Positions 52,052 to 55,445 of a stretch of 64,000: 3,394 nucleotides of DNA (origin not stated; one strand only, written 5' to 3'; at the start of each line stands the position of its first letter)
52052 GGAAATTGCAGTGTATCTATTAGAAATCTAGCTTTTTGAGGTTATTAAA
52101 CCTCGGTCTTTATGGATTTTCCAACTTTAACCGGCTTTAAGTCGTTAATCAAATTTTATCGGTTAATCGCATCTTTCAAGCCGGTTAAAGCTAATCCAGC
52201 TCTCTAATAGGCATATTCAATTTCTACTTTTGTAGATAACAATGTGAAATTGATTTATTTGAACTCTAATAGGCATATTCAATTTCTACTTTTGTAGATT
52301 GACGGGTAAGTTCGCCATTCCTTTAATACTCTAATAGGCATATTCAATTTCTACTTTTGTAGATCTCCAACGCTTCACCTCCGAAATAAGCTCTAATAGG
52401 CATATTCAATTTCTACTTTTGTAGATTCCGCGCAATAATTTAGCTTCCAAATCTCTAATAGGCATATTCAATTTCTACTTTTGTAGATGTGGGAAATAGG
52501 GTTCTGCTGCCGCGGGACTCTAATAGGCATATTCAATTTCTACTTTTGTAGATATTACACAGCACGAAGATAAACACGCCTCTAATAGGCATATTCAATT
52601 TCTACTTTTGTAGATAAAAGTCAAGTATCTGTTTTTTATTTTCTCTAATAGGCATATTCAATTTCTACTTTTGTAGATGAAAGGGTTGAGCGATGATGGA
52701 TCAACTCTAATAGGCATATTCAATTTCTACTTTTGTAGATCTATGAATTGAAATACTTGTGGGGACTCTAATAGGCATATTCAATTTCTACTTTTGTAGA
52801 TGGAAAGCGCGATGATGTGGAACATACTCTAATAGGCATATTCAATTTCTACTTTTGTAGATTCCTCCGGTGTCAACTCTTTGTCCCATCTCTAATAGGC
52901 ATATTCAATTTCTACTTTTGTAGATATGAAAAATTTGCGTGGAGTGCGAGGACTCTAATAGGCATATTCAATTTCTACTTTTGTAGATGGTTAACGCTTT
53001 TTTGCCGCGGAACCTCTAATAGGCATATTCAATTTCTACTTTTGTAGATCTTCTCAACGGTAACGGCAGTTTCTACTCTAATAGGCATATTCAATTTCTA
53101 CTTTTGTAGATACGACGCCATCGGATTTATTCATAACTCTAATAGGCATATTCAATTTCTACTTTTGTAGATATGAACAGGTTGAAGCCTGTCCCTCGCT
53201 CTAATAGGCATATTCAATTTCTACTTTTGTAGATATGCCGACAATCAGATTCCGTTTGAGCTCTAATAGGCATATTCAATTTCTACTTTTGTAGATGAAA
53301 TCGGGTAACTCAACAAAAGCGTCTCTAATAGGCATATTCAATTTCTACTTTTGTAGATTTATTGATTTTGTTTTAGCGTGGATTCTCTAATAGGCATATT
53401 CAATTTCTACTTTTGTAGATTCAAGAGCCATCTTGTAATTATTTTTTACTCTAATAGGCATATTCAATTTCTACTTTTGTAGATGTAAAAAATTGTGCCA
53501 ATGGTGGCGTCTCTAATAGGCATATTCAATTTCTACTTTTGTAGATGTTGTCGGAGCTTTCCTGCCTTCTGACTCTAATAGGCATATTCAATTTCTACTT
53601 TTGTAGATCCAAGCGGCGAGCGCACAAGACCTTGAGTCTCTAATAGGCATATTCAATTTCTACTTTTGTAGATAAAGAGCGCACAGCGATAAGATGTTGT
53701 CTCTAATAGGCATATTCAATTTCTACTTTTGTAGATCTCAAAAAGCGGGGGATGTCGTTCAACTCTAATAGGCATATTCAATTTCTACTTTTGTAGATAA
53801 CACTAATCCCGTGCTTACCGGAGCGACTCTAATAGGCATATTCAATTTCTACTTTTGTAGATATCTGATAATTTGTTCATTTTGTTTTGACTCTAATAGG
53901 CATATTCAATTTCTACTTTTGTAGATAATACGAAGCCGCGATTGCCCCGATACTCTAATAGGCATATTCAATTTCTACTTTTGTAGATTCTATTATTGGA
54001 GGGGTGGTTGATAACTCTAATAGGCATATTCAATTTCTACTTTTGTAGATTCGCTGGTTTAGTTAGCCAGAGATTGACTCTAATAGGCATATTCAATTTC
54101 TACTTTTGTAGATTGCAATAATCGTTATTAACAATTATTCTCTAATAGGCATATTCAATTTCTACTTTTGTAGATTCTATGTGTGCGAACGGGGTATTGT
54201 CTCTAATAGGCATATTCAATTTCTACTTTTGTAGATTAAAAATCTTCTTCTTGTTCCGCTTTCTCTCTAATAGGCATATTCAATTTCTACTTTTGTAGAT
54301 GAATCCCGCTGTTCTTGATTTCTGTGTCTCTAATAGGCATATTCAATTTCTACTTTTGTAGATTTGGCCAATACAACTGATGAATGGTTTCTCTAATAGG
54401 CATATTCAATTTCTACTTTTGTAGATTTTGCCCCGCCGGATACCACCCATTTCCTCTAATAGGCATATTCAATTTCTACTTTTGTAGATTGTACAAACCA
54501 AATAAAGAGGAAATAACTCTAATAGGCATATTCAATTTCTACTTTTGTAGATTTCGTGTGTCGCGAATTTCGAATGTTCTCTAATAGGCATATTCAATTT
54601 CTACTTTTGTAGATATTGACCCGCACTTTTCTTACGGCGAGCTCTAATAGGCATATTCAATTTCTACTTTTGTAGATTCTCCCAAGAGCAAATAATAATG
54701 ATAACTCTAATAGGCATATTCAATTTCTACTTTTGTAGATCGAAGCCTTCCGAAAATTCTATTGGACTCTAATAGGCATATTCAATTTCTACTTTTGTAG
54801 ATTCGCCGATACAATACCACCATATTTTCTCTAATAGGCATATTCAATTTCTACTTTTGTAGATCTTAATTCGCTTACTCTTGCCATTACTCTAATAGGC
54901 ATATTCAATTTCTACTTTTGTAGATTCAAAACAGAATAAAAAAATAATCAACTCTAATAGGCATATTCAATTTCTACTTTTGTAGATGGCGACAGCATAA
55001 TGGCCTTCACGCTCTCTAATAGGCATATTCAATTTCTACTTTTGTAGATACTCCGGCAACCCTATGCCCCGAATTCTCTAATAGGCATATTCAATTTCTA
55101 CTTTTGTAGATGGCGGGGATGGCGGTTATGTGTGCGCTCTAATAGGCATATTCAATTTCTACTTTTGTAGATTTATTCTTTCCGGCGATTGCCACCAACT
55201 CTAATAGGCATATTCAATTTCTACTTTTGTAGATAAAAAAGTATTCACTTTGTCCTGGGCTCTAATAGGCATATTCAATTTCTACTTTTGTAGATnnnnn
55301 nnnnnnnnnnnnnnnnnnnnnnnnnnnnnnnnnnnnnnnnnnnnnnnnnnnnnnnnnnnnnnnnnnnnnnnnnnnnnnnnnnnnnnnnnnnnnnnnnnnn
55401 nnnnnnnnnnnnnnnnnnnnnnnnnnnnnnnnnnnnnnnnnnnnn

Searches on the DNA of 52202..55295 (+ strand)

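Call 30: search_dna_similar(query=window:52202-55295:+, collection=phages, mode=distant, max_evalue=1, max_rows=30)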
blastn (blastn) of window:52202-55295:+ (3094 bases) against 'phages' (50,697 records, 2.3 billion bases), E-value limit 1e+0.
Records with a match: 5; places in all: 5; records where one place covers at least 80% of the query: 0.
Best place of each record, by identity: 95-99% 1; 80-90% 4.
By first word of the organism name: Bacillus 2; Listeria 2; Capybara 1.
By host as written in the record: Bacillus cereus 2; Listeria monocytogenes 2; Hydrochoerus hydrochaeris 1.
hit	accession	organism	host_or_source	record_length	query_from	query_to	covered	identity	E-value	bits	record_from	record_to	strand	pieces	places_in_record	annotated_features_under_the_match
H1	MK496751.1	Capybara microvirus Cap1_SP_223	Hydrochoerus hydrochaeris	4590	454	1099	2%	96.4%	9e-1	87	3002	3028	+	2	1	none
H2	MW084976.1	Bacillus phage Kirov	Bacillus cereus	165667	2460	2502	1%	81.4%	9e-1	44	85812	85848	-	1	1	none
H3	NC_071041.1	Bacillus phage Kirov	Bacillus cereus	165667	2460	2502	1%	81.4%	9e-1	44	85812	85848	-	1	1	none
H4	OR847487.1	Listeria phage LM 4-11-1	Listeria monocytogenes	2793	137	174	1%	86.8%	9e-1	44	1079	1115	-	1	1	record has no annotation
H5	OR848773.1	Listeria phage LM 4-14-1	Listeria monocytogenes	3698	137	174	1%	86.8%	9e-1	44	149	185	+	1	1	record has no annotation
